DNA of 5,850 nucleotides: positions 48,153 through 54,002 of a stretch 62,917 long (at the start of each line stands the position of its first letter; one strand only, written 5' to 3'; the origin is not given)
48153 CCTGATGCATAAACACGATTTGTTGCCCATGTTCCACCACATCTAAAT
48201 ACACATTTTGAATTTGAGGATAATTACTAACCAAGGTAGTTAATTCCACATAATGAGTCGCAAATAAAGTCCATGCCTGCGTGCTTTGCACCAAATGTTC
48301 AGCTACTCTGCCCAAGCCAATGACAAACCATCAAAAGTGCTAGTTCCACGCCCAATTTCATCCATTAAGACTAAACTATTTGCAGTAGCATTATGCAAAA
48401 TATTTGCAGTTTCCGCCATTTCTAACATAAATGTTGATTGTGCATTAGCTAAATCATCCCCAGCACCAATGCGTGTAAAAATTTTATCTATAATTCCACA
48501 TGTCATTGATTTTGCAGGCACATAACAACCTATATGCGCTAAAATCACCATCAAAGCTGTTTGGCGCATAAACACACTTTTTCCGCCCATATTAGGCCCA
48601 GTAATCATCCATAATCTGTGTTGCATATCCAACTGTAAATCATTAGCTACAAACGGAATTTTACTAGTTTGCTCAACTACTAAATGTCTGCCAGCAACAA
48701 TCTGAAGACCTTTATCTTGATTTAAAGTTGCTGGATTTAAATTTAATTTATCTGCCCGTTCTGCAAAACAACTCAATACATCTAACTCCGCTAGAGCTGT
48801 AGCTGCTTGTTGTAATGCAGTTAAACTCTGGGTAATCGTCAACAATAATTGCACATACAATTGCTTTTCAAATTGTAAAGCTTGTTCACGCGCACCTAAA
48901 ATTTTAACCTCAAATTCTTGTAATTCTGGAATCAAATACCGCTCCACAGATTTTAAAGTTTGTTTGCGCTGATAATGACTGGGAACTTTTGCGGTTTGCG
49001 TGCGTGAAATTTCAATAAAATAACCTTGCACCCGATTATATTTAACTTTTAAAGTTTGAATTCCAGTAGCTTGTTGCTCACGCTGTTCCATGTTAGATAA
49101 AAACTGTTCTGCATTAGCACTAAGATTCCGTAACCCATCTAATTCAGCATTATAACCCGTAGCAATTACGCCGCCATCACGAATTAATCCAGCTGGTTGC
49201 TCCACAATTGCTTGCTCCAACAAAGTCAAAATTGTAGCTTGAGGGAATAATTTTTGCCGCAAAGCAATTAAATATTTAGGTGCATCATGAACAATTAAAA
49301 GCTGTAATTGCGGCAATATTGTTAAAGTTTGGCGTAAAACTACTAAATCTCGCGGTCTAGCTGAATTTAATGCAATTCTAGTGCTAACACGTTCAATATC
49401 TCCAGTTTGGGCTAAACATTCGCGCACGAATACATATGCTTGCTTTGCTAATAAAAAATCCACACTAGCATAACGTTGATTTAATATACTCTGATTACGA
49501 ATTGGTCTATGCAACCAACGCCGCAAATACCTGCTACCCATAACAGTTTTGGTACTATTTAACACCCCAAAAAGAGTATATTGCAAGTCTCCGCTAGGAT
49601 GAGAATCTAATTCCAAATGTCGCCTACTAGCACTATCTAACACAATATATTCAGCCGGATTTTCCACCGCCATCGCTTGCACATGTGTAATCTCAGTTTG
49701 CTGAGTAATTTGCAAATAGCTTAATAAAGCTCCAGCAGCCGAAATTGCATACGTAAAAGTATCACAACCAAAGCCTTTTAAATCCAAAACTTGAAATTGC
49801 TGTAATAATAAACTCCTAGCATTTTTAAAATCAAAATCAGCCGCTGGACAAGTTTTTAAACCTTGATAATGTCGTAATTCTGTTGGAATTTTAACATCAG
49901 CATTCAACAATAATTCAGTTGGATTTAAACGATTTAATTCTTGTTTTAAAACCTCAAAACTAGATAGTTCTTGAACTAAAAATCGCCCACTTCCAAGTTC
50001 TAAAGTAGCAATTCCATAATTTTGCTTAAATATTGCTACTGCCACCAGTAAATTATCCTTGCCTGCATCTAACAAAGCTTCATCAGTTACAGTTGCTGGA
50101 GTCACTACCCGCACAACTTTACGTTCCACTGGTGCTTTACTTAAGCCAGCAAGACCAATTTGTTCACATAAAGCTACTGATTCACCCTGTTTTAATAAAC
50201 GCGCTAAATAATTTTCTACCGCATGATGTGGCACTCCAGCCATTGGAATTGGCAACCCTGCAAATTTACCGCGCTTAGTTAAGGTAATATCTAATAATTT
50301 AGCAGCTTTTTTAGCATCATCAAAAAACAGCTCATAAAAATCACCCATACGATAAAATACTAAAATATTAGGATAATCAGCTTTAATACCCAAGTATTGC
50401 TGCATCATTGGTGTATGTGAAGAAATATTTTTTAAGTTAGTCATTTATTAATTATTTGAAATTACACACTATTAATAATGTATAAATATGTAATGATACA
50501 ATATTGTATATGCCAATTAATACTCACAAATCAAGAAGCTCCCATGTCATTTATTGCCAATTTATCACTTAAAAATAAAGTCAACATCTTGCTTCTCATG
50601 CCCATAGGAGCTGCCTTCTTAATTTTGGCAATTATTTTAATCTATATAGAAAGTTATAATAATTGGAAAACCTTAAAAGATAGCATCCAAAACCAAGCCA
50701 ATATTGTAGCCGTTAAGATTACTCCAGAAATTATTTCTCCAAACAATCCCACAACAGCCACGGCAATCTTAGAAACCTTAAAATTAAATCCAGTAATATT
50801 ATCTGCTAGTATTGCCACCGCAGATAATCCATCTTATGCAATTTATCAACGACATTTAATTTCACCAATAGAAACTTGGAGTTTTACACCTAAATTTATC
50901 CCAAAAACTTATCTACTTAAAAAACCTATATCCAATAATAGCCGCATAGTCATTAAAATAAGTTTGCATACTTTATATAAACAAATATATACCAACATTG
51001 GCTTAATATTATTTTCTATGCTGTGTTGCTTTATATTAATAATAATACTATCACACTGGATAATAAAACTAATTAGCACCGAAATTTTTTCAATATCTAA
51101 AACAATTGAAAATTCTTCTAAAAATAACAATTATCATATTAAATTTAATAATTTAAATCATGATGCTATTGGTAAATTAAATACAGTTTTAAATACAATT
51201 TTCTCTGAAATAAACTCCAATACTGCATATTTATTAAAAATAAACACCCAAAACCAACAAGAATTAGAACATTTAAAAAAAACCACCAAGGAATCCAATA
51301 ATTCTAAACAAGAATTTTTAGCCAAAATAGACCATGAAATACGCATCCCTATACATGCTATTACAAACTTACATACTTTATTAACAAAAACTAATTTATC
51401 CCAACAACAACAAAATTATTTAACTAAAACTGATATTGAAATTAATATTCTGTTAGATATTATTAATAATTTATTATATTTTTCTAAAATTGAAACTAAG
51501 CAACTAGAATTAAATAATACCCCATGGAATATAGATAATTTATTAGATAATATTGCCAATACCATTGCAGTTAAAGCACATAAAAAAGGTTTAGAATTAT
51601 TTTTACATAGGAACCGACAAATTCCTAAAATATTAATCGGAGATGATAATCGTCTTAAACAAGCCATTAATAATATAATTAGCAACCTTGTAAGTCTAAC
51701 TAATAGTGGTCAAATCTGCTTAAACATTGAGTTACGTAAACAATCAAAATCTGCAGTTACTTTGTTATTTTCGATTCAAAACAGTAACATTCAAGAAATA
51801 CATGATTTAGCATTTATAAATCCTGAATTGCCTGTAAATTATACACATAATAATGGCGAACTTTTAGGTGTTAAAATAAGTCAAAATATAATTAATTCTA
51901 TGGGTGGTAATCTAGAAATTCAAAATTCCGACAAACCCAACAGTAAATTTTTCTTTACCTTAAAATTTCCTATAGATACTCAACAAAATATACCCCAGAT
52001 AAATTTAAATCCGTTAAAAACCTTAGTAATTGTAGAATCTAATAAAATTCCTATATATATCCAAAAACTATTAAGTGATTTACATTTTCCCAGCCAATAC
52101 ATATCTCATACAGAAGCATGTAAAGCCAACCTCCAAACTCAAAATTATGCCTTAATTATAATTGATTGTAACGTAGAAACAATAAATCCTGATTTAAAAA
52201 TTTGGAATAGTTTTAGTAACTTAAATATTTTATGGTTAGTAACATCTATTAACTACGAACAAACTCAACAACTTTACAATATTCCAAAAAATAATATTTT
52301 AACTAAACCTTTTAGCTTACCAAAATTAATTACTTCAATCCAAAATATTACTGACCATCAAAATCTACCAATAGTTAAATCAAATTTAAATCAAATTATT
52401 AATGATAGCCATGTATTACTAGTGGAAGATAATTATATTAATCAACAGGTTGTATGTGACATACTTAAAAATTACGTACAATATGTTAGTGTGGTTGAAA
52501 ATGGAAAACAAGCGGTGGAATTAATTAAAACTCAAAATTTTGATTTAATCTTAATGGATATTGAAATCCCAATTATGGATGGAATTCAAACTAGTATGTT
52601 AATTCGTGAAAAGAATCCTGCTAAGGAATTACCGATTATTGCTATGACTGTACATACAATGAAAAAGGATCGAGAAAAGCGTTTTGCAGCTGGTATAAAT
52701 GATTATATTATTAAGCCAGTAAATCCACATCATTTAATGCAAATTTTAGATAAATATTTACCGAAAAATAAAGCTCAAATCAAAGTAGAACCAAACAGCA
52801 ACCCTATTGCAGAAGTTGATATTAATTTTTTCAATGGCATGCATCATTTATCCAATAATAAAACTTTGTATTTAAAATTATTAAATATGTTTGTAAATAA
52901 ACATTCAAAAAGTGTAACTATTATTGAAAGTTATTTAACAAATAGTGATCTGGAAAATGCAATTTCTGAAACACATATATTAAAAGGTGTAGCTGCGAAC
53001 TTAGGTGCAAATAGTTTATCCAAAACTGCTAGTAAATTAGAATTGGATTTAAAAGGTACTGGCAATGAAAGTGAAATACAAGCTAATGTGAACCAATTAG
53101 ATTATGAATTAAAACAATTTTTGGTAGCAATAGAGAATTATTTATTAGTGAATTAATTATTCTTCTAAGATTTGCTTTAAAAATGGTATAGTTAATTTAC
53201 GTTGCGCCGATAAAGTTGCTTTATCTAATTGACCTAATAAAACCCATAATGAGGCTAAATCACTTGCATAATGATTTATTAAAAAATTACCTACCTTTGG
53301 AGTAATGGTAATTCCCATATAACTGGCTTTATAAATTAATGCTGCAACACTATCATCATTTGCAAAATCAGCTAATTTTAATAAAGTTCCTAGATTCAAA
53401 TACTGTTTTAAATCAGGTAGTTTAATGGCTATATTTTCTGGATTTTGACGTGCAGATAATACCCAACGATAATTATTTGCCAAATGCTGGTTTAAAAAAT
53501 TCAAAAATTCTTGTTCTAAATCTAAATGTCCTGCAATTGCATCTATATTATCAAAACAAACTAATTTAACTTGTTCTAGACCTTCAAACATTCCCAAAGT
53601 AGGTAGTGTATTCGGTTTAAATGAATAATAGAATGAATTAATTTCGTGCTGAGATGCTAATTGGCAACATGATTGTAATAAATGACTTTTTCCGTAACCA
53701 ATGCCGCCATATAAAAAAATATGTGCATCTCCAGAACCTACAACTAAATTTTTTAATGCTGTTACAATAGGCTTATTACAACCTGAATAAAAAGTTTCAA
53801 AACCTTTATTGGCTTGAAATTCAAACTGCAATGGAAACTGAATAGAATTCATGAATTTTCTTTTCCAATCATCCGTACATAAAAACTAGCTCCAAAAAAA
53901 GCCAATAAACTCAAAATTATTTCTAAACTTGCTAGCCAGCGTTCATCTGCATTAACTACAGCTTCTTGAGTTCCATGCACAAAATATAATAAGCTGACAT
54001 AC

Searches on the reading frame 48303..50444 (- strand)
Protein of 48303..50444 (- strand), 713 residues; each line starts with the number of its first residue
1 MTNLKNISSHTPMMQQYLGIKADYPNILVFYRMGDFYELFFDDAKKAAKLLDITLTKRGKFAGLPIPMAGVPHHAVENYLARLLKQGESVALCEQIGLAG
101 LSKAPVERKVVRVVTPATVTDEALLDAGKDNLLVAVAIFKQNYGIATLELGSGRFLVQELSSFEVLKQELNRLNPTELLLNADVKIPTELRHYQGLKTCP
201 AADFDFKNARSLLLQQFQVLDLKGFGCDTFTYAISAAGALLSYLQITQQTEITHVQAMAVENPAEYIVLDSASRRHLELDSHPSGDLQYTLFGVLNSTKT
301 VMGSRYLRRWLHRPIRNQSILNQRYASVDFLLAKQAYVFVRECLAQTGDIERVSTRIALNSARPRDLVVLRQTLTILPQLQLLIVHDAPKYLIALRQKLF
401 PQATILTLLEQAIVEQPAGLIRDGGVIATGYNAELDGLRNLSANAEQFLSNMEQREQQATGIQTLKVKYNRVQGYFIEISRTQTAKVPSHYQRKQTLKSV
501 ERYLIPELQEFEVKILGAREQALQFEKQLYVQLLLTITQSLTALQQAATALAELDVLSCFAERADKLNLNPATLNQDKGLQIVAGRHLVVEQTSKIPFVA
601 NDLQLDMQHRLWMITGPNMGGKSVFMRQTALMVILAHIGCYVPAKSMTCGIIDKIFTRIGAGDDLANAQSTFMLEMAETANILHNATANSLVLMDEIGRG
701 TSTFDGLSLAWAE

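Call 23: search_protein_families(library=pfam, proteins=[window:48303-50444:-], max_evalue=0.00001)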
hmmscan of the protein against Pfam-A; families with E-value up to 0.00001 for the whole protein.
window:48303-50444:- (713 aa): 5 families
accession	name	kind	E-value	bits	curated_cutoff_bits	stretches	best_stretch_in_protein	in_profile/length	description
PF00488.27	MutS_V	-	1.2e-51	175.8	30.2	1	612-712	1-101/188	MutS domain V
PF05192.23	MutS_III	-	3.2e-42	145.5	34.1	1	272-561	1-194/194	MutS domain III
PF01624.25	MutS_I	-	2.9e-39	134.2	20.6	1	11-122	1-112/113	MutS domain I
PF05190.23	MutS_IV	-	1.2e-26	93.2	22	1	430-520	1-91/92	MutS family domain IV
PF05188.22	MutS_II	-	2.8e-26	92.9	25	1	131-256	1-133/133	MutS domain II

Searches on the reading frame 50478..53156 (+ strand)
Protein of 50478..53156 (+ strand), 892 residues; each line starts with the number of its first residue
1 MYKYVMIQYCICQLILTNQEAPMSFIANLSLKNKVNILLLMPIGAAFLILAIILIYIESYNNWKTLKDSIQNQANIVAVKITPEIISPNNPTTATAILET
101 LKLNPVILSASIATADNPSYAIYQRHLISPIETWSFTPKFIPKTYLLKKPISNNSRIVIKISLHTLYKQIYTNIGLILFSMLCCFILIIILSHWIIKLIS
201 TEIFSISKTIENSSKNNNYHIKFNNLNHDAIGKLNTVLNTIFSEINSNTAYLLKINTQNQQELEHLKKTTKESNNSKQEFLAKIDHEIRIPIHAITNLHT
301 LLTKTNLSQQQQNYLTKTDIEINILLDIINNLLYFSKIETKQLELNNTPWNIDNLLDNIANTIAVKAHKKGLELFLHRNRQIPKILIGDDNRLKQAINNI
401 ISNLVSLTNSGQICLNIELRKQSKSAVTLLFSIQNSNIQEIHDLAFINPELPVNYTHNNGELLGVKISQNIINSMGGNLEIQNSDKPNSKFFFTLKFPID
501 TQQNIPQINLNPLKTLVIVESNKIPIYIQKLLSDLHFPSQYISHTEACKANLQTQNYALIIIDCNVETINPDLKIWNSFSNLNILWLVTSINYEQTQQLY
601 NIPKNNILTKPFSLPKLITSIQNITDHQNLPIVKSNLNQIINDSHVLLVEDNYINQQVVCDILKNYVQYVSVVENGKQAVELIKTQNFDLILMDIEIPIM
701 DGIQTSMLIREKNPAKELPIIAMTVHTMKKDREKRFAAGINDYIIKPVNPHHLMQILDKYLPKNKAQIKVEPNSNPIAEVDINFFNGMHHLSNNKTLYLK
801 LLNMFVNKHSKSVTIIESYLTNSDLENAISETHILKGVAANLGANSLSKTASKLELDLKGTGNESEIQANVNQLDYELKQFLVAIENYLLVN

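Call 23: search_protein_families(library=pfam, proteins=[window:50478-53156:+], max_evalue=0.00001)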
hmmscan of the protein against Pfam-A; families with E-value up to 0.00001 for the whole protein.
window:50478-53156:+ (892 aa): 4 families
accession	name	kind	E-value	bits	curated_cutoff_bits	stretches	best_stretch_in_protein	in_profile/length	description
PF00072.30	Response_reg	-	1.6e-30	105.9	30.2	1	646-757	1-110/111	Response regulator receiver domain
PF00512.31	HisKA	-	1.4e-11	44.7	26.9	1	276-340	1-65/66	His Kinase A (phospho-acceptor) domain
PF01627.28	Hpt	-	8.3e-09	36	24.6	1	801-880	2-80/84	Hpt domain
PF02518.31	HATPase_c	-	2e-07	31.9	26.4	1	388-498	1-110/111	Histidine kinase-, DNA gyrase B-, and HSP90-like ATPase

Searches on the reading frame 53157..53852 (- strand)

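Call 23: search_protein_families(library=pfam, proteins=[window:53157-53852:-], max_evalue=0.00001)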
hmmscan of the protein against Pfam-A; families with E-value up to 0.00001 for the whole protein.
window:53157-53852:- (231 aa): 2 families
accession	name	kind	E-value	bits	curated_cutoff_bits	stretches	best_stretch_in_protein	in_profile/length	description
PF22688.2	Hda_lid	-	6.6e-22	77.7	27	1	166-229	2-65/65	Hda, lid domain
PF00308.24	Bac_DnaA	-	2e-08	35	23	0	15-70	4-62/162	Bacterial DnaA ATPAse domain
